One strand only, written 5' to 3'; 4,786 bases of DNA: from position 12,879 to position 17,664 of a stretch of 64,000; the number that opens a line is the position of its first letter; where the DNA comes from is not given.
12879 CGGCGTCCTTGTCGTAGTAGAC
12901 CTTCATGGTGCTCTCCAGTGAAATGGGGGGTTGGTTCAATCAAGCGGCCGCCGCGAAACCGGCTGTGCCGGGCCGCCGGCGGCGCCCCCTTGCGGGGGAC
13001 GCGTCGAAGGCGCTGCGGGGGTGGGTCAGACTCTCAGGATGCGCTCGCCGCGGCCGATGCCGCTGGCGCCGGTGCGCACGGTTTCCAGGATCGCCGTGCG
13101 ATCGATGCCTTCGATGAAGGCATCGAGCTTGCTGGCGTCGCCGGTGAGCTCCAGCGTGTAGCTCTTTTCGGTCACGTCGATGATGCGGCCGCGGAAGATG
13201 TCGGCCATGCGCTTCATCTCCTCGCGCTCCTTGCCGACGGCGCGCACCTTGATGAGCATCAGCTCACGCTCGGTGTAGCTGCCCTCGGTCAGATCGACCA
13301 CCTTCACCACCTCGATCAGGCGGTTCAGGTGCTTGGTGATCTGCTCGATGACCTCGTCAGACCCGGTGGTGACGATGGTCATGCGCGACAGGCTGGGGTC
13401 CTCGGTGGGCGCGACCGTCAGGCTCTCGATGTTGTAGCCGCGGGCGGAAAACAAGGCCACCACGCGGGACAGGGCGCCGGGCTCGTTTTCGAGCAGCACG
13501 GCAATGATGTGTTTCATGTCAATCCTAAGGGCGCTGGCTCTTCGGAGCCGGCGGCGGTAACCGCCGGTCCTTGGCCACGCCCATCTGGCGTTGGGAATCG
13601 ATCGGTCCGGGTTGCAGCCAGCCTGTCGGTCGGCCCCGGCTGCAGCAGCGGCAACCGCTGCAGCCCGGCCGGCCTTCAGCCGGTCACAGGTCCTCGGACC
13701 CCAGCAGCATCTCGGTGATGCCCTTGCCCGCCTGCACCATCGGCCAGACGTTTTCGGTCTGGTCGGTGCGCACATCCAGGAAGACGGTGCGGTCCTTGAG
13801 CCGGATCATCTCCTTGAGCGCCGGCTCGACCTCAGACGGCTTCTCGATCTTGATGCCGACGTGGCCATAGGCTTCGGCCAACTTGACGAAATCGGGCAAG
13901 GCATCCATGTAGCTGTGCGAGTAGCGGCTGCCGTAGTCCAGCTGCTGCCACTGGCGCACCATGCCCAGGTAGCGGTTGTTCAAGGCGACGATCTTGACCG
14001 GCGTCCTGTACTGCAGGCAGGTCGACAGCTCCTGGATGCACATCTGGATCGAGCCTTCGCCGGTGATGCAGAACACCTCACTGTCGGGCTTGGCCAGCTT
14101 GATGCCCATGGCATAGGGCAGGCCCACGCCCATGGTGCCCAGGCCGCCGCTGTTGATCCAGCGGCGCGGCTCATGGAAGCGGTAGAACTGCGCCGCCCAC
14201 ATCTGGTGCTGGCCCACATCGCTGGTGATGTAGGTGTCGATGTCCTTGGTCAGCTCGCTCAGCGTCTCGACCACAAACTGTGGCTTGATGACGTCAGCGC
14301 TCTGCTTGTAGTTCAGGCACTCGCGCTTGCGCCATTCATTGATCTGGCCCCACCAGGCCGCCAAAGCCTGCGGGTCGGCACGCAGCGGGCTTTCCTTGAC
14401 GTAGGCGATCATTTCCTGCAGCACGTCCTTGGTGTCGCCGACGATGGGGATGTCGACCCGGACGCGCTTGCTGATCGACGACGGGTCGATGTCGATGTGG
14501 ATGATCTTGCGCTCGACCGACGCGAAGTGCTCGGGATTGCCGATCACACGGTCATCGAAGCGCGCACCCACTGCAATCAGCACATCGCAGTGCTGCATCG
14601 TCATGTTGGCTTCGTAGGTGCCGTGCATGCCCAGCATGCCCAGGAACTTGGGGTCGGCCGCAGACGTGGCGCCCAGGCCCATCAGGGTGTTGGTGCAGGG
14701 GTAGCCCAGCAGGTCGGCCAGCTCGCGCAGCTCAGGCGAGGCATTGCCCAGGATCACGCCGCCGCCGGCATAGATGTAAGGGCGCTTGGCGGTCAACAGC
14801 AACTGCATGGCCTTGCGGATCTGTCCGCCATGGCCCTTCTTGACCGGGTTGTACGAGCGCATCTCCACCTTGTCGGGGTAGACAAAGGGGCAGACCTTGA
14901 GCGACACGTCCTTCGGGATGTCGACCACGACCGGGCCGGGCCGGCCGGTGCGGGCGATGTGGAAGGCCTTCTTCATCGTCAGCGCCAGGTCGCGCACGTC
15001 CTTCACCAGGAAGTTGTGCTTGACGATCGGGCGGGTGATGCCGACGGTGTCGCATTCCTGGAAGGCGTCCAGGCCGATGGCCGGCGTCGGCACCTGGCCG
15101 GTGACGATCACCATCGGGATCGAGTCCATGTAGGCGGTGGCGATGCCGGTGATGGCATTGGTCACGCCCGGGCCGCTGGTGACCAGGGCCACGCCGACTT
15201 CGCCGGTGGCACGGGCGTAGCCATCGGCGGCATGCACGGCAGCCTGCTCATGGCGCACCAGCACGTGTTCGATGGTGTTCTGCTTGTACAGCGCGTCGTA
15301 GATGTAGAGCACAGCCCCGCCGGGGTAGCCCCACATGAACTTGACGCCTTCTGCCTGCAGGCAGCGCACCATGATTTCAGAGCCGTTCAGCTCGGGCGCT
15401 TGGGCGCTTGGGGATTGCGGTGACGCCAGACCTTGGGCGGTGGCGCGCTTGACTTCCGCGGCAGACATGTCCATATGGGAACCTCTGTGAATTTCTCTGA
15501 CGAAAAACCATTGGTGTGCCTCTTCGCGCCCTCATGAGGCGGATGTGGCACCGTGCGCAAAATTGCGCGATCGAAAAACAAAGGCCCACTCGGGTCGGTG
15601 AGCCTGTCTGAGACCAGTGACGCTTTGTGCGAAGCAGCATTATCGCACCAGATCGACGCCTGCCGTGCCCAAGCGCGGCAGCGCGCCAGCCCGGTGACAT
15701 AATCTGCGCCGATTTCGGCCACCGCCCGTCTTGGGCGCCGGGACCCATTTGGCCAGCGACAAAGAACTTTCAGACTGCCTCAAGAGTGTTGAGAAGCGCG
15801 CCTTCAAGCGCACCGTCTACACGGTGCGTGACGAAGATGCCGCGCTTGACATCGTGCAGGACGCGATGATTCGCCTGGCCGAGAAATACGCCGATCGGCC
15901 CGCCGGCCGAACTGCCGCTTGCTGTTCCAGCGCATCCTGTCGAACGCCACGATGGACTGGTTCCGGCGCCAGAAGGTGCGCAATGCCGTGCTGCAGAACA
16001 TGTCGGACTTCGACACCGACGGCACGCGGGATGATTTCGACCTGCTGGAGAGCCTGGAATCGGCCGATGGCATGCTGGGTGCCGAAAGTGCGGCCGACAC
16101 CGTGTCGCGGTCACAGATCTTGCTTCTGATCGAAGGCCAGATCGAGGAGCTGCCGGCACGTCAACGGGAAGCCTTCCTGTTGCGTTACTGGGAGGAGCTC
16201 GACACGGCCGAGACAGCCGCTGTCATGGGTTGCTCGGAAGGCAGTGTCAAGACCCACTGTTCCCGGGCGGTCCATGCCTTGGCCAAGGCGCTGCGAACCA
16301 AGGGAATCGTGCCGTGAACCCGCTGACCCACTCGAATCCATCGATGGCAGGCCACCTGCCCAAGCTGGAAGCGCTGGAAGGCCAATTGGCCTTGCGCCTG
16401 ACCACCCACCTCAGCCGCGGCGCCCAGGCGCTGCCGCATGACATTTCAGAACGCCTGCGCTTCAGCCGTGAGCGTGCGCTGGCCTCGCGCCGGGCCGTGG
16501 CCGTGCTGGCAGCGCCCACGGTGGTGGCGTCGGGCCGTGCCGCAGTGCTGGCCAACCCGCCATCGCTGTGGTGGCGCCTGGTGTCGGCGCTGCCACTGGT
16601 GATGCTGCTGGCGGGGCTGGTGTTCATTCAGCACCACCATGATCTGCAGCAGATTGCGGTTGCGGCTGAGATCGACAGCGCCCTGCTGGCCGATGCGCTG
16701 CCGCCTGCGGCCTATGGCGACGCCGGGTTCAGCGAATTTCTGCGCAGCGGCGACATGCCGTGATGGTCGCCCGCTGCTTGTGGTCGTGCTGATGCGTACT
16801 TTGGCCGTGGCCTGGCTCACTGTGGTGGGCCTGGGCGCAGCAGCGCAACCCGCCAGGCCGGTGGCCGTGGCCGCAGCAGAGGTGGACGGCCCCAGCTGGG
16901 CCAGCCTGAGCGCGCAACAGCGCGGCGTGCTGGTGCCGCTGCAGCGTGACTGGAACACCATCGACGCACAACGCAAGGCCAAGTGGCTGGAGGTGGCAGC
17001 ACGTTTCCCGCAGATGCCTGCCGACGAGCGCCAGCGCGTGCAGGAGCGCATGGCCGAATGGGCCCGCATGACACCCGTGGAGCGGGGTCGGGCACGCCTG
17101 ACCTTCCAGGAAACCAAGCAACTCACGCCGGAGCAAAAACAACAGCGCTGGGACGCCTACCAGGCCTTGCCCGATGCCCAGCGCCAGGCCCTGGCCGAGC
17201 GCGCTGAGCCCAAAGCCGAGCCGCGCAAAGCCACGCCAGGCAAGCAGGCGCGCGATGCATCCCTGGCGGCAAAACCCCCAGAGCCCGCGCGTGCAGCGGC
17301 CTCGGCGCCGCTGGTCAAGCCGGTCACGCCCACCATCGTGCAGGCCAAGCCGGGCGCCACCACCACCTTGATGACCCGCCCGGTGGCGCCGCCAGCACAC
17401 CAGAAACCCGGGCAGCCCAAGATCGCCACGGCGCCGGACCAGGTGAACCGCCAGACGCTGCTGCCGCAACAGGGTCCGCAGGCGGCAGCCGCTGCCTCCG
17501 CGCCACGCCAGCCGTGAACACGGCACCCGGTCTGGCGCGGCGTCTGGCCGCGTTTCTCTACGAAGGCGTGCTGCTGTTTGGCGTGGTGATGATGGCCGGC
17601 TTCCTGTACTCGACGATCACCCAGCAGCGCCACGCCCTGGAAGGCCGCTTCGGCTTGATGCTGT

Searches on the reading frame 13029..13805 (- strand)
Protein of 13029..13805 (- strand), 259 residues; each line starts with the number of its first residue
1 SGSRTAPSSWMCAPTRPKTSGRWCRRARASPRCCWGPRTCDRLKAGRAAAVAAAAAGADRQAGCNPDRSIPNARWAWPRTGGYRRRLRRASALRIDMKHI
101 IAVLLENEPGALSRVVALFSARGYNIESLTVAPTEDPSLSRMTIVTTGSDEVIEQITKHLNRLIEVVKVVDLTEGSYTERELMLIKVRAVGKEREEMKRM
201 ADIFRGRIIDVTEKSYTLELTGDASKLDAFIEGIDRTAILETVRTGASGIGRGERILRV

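Call 9: search_protein_families(library=pfam, proteins=[window:13029-13805:-], max_evalue=0.001)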
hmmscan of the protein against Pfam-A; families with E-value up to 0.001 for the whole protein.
window:13029-13805:- (259 aa): 4 families
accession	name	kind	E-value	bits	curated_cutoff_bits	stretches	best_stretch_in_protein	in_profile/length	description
PF10369.15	ALS_ss_C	-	1.2e-27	96.1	23.2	1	180-253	1-74/74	Small subunit of acetolactate synthase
PF22629.2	ACT_AHAS_ss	-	7.5e-22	77.7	27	1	101-168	1-67/67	AHAS small subunit-like ACT domain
PF13710.12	ACT_5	-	5.7e-15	55.3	27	1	107-169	1-62/62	ACT domain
PF01842.31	ACT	-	1.2e-14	54.1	27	1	99-164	1-65/66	ACT domain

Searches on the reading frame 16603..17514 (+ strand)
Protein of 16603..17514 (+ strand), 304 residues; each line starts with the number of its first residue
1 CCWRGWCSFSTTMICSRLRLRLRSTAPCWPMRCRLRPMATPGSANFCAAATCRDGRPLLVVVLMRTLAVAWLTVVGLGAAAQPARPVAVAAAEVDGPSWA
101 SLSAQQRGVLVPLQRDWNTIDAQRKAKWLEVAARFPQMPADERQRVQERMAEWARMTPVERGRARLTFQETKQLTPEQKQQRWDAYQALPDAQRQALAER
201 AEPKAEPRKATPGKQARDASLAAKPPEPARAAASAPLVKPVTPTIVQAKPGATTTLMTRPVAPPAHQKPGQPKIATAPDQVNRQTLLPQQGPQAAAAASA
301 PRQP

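Call 9: search_protein_families(library=pfam, proteins=[window:16603-17514:+], max_evalue=0.001)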
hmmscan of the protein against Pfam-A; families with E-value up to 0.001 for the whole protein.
window:16603-17514:+ (304 aa): 1 family
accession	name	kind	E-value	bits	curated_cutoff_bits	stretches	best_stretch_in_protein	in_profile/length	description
PF11304.13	DUF3106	-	1.3e-31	109.6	24.3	1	99-198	1-103/104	Protein of unknown function (DUF3106)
